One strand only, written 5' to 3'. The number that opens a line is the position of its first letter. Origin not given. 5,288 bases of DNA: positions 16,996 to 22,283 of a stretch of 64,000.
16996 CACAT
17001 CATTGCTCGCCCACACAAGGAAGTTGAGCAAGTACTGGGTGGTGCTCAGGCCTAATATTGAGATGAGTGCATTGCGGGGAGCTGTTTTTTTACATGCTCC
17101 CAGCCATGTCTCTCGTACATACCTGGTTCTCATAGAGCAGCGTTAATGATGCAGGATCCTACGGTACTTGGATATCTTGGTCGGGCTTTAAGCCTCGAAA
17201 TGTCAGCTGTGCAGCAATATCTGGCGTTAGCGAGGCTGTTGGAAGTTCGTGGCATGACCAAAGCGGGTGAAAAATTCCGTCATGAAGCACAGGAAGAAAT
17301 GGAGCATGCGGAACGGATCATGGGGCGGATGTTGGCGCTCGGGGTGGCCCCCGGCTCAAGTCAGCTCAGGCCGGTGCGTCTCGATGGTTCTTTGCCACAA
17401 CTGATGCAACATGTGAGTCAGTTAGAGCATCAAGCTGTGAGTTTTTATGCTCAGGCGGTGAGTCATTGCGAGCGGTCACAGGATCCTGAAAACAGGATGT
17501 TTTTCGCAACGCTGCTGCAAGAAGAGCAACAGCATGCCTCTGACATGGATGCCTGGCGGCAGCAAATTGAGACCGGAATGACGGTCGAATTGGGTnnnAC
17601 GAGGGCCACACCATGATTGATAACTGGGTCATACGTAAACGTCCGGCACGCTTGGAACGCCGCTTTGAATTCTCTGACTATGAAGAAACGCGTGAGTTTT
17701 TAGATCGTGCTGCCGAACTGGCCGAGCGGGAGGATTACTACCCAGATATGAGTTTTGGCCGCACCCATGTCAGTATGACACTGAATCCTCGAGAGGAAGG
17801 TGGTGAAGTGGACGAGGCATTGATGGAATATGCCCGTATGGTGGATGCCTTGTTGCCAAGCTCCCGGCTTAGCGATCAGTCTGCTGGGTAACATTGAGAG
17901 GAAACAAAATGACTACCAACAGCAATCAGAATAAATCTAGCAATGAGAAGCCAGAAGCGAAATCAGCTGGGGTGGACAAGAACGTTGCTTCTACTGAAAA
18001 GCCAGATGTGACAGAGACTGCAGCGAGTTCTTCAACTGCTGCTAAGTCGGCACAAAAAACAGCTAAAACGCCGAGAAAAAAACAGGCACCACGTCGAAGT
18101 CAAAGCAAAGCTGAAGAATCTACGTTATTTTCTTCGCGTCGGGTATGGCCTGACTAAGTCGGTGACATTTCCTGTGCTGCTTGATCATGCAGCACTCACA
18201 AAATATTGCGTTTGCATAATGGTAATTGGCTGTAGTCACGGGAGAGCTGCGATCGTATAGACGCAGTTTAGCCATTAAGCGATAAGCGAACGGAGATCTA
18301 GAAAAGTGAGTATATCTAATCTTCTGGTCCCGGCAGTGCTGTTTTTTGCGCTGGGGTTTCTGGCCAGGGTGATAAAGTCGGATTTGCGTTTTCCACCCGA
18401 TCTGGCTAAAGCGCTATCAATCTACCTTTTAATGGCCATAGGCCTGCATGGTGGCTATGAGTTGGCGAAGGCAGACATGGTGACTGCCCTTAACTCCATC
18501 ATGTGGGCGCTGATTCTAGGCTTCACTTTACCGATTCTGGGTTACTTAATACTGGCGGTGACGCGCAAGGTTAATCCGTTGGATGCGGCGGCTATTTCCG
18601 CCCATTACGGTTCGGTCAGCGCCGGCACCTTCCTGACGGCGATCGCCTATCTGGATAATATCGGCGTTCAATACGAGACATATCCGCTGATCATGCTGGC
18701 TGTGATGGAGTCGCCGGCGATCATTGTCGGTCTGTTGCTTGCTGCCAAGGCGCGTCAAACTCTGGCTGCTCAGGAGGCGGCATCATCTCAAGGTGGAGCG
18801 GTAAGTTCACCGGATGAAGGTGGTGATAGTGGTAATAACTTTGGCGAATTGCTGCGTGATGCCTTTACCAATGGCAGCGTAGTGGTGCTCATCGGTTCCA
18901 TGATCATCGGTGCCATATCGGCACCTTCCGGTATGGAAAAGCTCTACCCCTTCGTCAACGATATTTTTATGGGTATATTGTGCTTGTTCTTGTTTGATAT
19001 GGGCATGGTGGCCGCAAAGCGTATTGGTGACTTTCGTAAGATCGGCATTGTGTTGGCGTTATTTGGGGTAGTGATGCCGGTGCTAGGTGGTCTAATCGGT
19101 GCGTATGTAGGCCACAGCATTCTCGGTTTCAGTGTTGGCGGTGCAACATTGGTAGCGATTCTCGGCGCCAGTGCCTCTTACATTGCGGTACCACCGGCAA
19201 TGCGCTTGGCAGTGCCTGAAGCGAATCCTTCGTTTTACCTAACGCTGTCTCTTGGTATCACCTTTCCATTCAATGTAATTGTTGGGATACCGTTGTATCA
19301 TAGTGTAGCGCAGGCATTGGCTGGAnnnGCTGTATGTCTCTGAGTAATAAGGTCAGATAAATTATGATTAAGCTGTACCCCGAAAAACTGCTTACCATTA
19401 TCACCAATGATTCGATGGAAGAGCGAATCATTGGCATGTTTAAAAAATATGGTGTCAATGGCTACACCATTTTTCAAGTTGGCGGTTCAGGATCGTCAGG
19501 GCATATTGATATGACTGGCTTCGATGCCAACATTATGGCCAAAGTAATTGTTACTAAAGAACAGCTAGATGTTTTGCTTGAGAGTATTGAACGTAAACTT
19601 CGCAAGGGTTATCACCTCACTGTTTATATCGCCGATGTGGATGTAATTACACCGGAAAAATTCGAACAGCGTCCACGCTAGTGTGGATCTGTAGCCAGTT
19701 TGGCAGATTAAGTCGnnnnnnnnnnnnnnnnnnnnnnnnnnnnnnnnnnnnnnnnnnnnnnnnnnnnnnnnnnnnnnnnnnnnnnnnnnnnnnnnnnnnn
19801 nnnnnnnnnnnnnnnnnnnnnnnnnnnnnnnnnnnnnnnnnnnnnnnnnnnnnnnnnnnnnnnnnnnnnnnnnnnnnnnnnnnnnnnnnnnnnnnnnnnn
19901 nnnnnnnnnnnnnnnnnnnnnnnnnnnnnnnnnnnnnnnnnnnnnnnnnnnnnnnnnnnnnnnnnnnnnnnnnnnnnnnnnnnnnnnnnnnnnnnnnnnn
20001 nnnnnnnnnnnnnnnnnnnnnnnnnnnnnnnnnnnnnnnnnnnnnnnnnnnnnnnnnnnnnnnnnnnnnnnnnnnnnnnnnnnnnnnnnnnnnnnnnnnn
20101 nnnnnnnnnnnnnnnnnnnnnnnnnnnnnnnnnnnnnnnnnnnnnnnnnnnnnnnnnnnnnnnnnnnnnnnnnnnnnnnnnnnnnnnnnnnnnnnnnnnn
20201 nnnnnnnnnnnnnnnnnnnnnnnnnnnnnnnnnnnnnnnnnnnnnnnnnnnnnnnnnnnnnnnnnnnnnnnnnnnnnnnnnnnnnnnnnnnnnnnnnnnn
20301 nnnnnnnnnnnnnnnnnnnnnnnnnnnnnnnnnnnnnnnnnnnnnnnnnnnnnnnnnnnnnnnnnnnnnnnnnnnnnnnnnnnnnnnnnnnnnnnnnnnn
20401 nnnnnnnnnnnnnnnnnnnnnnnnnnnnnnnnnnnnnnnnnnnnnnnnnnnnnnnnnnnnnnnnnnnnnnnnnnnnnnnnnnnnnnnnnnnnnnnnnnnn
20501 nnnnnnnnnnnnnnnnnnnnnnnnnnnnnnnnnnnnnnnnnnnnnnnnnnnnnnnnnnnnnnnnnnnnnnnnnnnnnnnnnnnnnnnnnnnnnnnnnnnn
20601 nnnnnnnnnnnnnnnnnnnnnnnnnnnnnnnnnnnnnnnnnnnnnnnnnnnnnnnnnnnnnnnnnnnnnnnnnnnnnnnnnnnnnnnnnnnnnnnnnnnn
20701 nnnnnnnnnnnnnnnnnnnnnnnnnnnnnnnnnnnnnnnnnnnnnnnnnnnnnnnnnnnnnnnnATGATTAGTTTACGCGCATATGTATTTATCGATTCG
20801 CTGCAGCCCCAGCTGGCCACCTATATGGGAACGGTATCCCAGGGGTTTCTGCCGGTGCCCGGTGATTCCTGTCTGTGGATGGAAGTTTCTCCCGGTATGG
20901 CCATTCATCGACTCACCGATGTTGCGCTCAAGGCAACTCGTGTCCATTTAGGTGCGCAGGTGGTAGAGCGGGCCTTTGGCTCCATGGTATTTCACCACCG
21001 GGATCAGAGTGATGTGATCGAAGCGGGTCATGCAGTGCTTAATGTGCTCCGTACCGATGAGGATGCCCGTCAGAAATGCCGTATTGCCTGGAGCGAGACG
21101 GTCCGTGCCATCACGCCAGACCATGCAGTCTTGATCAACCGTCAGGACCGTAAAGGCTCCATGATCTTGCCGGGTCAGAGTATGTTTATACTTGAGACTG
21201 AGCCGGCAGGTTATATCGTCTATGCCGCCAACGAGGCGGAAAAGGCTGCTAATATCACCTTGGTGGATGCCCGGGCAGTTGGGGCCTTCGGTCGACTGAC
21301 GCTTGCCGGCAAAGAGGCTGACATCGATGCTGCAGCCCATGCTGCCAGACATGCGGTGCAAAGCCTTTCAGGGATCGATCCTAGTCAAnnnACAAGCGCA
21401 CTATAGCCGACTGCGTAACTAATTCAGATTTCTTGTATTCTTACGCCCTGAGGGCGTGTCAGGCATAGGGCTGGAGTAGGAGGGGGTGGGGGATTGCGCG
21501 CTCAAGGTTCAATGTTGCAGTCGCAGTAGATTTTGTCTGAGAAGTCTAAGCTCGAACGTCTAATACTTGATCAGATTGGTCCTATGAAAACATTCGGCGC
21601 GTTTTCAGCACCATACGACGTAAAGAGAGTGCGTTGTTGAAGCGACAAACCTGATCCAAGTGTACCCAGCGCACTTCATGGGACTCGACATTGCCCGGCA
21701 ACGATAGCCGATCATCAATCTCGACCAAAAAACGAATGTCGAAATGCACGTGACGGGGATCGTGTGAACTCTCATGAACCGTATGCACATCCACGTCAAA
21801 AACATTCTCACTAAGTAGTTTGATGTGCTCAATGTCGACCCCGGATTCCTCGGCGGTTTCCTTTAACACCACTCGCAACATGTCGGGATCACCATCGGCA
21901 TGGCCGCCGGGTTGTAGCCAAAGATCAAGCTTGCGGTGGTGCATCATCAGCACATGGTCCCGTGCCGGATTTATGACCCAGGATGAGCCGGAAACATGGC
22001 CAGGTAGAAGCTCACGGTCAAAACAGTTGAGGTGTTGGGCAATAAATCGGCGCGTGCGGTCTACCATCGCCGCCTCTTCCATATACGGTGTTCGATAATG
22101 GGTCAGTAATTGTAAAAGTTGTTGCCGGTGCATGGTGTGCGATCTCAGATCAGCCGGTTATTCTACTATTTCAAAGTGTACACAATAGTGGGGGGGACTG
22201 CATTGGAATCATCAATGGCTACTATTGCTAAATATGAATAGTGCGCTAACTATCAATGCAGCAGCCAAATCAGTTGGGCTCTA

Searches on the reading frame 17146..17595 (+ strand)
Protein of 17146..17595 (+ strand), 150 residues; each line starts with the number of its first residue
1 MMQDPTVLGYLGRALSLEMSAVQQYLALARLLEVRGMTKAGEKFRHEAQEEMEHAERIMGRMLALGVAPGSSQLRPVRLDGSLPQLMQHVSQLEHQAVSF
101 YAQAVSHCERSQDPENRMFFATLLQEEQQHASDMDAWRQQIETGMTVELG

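Call 7: search_protein_families(library=pfam, proteins=[window:17146-17595:+], max_evalue=0.01)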
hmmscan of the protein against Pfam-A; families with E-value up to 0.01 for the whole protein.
window:17146-17595:+ (150 aa): 3 families
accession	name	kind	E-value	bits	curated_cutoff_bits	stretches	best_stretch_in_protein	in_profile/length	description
PF00210.30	Ferritin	-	3.7e-23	82.5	24.5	1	10-142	3-140/142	Ferritin-like domain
PF02915.23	Rubrerythrin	-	4.6e-10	40.4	22.8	1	11-134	3-133/137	Rubrerythrin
PF13668.12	Ferritin_2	-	0.0014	19.2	24.7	0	87-132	6-57/138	Ferritin-like domain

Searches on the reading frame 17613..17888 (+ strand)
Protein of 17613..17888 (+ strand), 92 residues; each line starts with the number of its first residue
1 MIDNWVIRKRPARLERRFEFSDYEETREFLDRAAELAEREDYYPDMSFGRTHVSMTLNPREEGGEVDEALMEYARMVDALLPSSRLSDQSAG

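Call 7: search_protein_families(library=pfam, proteins=[window:17613-17888:+], max_evalue=0.01)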
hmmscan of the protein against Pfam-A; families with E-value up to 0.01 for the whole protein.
window:17613-17888:+ (92 aa): 1 family
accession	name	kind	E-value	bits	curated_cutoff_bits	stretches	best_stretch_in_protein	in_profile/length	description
PF01329.24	Pterin_4a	-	8.5e-10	39.1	26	1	3-79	16-90/91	Pterin 4 alpha carbinolamine dehydratase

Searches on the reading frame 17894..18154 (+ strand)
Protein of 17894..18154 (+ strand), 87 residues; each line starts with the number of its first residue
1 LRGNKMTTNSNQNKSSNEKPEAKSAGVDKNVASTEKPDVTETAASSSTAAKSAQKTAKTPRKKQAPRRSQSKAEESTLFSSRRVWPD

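Call 7: search_protein_families(library=pfam, proteins=[window:17894-18154:+], max_evalue=0.01)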
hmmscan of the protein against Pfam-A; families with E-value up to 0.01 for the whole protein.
window:17894-18154:+ (87 aa): 0 families

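Call 9: search_protein_families(library=ncbifam, proteins=[window:17894-18154:+], max_evalue=0.01)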
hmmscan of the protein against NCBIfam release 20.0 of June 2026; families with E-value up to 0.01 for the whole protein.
window:17894-18154:+ (87 aa): 0 families

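Call 14: list_cluster_members(proteins=[P0001, window:23087-23239:+, window:17894-18154:+, window:22452-23084:+])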
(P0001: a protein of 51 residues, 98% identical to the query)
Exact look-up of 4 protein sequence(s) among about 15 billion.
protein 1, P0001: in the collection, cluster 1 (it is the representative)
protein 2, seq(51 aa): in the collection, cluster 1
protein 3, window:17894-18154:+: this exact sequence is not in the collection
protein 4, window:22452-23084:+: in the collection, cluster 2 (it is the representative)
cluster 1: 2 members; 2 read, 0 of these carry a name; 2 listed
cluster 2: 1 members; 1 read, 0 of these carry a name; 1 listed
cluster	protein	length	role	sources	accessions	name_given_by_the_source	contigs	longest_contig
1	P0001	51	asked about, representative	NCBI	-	-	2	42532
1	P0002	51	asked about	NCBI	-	-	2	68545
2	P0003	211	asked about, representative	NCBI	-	-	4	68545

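Call 55: search_protein_families(library=phrogs, proteins=[window:17909-18154:+], max_evalue=1)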
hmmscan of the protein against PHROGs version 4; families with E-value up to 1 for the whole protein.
window:17909-18154:+ (82 aa): 1 family
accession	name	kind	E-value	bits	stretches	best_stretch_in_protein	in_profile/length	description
phrog_17728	-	unknown function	0.13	13.5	1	19-68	65-113/140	-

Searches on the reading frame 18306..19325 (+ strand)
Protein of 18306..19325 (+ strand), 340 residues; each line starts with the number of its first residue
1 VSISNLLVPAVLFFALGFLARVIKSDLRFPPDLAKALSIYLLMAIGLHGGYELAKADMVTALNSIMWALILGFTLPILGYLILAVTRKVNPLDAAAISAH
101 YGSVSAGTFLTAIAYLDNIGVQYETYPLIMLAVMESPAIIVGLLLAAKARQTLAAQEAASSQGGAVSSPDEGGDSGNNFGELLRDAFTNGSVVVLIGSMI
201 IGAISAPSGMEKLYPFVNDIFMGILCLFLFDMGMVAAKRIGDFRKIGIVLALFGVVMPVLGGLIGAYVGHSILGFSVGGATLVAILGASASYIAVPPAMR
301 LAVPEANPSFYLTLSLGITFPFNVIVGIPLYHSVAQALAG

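Call 7: search_protein_families(library=pfam, proteins=[window:18306-19325:+], max_evalue=0.01)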
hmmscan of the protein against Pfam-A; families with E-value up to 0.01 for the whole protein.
window:18306-19325:+ (340 aa): 1 family
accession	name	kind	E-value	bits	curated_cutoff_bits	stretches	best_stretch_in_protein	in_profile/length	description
PF05982.17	Sbt_1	-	5.2e-113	377.8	27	1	9-336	1-308/308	Na+-dependent bicarbonate transporter superfamily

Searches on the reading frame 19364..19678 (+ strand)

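Call 7: search_protein_families(library=pfam, proteins=[window:19364-19678:+], max_evalue=0.01)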
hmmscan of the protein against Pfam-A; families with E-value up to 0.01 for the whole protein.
window:19364-19678:+ (105 aa): 1 family
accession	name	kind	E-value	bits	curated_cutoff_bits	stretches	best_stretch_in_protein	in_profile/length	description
PF00543.27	P-II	-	1.4e-15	57.9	25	1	8-99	2-102/102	Nitrogen regulatory protein P-II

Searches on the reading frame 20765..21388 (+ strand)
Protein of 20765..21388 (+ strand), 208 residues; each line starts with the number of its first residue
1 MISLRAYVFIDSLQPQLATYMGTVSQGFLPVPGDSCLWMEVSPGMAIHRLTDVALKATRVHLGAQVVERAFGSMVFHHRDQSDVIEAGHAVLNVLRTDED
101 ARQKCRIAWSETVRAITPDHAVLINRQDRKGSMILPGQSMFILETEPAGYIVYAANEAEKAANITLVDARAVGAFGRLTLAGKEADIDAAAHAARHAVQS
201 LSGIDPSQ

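Call 7: search_protein_families(library=pfam, proteins=[window:20765-21388:+], max_evalue=0.01)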
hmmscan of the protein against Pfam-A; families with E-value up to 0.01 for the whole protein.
window:20765-21388:+ (208 aa): 1 family
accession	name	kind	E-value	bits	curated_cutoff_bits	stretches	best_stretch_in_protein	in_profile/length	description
PF00936.24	BMC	-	2.2e-08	34.4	24.5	1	142-198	4-61/75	BMC domain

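Call 9: search_protein_families(library=ncbifam, proteins=[window:20765-21388:+], max_evalue=0.01)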
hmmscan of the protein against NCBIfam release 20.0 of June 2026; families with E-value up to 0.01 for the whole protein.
window:20765-21388:+ (208 aa): 1 family
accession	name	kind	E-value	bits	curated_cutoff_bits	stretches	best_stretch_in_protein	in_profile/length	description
NF053796.1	beta_CO2some_P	equivalog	7.1e-73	244.7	340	1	2-205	3-205/213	beta-carboxysome protein CcmP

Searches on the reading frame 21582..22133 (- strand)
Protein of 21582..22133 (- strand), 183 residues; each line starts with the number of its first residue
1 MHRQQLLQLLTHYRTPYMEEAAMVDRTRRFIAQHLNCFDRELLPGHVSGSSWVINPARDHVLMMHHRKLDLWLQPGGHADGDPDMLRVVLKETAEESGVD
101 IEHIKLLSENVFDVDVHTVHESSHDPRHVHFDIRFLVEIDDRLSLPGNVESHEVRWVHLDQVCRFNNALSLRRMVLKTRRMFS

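Call 7: search_protein_families(library=pfam, proteins=[window:21582-22133:-], max_evalue=0.01)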
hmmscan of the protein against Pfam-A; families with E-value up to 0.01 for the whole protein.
window:21582-22133:- (183 aa): 1 family
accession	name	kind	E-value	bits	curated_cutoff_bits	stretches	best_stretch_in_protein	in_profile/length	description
PF00293.34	NUDIX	-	4e-10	40.3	21.1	1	54-167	10-123/134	NUDIX domain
